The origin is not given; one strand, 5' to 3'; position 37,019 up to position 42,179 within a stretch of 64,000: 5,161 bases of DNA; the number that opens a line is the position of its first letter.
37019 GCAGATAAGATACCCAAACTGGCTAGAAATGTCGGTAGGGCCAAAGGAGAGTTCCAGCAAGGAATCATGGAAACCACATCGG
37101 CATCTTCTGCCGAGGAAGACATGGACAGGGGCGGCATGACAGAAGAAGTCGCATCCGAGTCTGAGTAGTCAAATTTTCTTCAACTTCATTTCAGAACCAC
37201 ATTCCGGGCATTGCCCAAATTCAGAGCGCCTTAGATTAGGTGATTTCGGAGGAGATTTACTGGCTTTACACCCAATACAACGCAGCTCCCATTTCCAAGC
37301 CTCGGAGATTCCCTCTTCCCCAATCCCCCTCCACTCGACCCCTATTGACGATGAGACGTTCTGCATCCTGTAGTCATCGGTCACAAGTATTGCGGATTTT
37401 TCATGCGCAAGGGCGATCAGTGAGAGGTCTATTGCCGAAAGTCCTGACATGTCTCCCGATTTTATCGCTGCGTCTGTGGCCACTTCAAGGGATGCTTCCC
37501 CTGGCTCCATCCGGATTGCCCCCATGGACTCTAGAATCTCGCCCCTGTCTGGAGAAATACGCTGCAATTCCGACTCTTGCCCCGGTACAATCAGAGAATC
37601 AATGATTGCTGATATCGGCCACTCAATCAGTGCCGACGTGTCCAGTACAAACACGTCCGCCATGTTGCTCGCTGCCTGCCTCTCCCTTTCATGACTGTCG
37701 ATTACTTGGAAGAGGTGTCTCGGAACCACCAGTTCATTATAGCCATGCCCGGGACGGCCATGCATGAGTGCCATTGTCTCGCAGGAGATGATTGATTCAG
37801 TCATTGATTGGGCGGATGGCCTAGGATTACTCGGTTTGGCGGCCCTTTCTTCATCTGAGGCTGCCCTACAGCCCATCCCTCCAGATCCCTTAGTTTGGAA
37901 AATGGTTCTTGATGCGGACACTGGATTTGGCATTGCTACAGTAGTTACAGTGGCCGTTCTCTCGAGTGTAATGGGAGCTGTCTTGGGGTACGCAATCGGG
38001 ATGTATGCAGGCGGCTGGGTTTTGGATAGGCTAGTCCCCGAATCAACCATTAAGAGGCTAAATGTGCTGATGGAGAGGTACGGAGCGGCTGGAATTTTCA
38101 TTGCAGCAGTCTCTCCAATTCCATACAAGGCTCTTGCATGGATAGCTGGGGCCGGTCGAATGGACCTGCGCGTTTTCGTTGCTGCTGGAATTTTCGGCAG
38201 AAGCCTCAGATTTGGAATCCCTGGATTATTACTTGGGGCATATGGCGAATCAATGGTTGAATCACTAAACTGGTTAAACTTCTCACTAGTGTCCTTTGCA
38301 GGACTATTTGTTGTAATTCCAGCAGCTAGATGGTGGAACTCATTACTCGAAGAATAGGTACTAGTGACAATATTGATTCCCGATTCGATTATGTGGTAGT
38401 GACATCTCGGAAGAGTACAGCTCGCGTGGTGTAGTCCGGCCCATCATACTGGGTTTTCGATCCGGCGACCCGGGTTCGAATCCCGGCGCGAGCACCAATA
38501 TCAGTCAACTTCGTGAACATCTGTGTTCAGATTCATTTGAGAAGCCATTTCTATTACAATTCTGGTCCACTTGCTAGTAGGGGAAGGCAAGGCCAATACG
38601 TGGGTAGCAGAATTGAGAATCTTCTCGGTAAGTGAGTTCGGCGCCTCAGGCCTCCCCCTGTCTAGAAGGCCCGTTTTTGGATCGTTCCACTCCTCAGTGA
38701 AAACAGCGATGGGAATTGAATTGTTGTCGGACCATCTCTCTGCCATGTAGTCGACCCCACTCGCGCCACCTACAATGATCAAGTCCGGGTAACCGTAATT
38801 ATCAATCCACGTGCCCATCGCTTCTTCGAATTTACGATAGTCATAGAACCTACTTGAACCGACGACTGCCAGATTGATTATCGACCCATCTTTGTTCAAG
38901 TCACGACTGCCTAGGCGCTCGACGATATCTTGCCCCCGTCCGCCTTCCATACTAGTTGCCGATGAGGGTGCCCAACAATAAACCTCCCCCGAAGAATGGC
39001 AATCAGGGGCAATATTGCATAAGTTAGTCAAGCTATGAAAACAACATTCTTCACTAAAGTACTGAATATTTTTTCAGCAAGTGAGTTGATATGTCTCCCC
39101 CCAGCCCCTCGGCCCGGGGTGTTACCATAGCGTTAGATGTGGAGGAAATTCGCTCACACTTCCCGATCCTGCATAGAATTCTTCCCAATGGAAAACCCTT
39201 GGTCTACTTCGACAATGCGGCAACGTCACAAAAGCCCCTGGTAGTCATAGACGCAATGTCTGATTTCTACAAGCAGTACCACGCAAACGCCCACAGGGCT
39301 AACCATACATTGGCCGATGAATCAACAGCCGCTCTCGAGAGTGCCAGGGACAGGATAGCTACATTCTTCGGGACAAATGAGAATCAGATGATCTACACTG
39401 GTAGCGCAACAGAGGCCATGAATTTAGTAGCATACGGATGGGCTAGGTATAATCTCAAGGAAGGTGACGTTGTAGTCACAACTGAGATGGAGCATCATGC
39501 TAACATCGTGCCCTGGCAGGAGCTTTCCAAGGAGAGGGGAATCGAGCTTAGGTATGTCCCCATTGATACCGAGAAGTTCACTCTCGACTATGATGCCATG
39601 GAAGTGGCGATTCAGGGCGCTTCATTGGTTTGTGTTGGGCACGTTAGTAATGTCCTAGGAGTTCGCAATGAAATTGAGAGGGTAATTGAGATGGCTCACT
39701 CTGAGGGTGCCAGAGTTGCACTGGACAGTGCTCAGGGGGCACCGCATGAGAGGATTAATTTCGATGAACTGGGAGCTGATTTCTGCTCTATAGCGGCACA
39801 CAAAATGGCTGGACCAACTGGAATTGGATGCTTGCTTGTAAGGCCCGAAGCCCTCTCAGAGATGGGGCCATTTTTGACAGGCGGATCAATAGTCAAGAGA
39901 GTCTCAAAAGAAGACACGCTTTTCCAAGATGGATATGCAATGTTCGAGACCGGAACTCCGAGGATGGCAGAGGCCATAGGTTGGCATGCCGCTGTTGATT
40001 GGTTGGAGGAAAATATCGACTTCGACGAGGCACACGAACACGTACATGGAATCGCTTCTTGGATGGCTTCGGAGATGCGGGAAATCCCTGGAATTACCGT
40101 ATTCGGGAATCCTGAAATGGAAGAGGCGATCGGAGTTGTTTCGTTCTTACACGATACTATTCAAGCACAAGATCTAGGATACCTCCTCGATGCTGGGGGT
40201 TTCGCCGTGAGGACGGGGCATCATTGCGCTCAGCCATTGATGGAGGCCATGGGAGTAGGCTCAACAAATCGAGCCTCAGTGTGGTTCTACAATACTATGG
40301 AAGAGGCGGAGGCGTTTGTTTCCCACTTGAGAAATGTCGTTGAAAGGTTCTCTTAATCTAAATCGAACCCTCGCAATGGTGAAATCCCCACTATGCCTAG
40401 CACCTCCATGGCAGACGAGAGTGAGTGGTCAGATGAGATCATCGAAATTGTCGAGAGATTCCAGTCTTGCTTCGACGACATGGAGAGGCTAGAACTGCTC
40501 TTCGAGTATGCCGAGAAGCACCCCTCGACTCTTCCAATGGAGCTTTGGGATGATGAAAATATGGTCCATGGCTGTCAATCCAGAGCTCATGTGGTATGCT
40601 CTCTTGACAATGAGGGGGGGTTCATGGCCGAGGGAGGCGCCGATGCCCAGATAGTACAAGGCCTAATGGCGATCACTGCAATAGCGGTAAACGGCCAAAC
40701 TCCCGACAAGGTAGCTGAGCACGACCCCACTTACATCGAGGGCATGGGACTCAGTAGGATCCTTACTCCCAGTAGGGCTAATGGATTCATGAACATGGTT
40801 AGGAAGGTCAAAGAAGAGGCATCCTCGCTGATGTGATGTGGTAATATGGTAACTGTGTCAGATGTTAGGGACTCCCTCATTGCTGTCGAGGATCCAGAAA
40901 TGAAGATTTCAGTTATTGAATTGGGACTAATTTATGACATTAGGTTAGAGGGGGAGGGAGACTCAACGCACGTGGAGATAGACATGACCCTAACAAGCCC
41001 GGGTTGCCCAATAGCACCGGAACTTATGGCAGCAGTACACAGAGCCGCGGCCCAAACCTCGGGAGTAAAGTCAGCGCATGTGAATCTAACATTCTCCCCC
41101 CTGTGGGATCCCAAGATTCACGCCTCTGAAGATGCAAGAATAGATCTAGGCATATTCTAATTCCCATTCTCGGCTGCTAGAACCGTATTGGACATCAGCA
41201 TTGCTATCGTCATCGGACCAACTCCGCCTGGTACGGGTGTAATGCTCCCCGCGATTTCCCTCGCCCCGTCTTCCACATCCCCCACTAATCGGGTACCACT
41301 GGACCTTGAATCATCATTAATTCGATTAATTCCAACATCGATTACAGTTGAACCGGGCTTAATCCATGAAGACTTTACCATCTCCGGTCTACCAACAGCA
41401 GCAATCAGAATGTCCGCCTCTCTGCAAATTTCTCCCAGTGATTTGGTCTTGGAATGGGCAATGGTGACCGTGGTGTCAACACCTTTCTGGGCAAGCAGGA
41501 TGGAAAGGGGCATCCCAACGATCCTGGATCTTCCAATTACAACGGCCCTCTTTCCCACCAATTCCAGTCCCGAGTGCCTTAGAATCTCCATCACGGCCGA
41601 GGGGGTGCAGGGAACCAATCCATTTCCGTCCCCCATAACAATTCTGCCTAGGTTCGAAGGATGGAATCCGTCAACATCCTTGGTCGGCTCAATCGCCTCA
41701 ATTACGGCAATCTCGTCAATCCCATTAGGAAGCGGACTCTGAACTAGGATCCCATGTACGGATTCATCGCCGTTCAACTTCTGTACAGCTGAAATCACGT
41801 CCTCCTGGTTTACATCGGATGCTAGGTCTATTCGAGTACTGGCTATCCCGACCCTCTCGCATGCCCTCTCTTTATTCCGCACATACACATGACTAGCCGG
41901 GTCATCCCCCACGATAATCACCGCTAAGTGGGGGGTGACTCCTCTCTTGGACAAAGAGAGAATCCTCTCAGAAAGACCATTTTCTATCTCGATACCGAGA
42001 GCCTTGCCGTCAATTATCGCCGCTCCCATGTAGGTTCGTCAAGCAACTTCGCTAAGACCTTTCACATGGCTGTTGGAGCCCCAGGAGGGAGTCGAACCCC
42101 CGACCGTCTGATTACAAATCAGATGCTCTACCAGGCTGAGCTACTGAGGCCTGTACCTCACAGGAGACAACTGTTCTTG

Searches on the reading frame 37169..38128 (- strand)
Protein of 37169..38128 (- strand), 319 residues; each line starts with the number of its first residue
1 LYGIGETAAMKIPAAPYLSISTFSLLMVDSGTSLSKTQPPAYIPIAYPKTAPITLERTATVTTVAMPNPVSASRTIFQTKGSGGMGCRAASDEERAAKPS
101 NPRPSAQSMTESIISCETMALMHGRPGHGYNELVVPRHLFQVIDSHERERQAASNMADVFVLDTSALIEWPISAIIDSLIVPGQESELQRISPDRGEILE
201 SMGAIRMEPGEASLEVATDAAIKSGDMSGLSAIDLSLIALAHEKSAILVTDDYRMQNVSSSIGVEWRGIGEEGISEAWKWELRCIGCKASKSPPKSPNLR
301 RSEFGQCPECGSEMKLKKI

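Call 73: search_protein_families(library=pfam, proteins=[window:37169-38128:-], max_evalue=0.00001)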
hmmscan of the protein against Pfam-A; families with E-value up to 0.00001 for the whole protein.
window:37169-38128:- (319 aa): 1 family
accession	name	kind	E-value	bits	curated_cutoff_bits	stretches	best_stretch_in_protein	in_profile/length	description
PF17146.10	PIN_6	-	2.6e-07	31.4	27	1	161-243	2-86/87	PIN domain of ribonuclease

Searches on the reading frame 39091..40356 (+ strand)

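Call 73: search_protein_families(library=pfam, proteins=[window:39091-40356:+], max_evalue=0.00001)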
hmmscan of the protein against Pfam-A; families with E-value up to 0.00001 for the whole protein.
window:39091-40356:+ (421 aa): 2 families
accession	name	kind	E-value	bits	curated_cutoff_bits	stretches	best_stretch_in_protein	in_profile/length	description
PF00266.25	Aminotran_5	-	5e-118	394.7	21.5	1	38-409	1-371/371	Aminotransferase class-V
PF01041.23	DegT_DnrJ_EryC1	-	5.1e-06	26.4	19.8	1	88-217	32-150/360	DegT/DnrJ/EryC1/StrS aminotransferase family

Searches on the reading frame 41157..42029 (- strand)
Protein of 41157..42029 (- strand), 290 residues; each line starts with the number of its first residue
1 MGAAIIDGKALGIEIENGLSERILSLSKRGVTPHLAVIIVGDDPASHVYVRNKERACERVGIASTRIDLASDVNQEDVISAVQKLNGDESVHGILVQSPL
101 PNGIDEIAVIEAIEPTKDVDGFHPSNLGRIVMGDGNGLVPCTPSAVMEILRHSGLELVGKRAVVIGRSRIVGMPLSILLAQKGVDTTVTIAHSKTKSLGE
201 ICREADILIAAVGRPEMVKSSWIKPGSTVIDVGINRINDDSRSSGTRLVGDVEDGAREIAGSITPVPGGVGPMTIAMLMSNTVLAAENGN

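Call 73: search_protein_families(library=pfam, proteins=[window:41157-42029:-], max_evalue=0.00001)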
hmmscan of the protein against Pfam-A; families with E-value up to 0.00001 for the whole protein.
window:41157-42029:- (290 aa): 2 families
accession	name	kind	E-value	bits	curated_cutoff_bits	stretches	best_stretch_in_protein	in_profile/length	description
PF02882.25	THF_DHG_CYH_C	-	7.2e-63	211.1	27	1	123-288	1-158/160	Tetrahydrofolate dehydrogenase/cyclohydrolase, NAD(P)-binding domain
PF00763.28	THF_DHG_CYH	-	2.8e-40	137.6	32.8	1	6-120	1-115/115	Tetrahydrofolate dehydrogenase/cyclohydrolase, catalytic domain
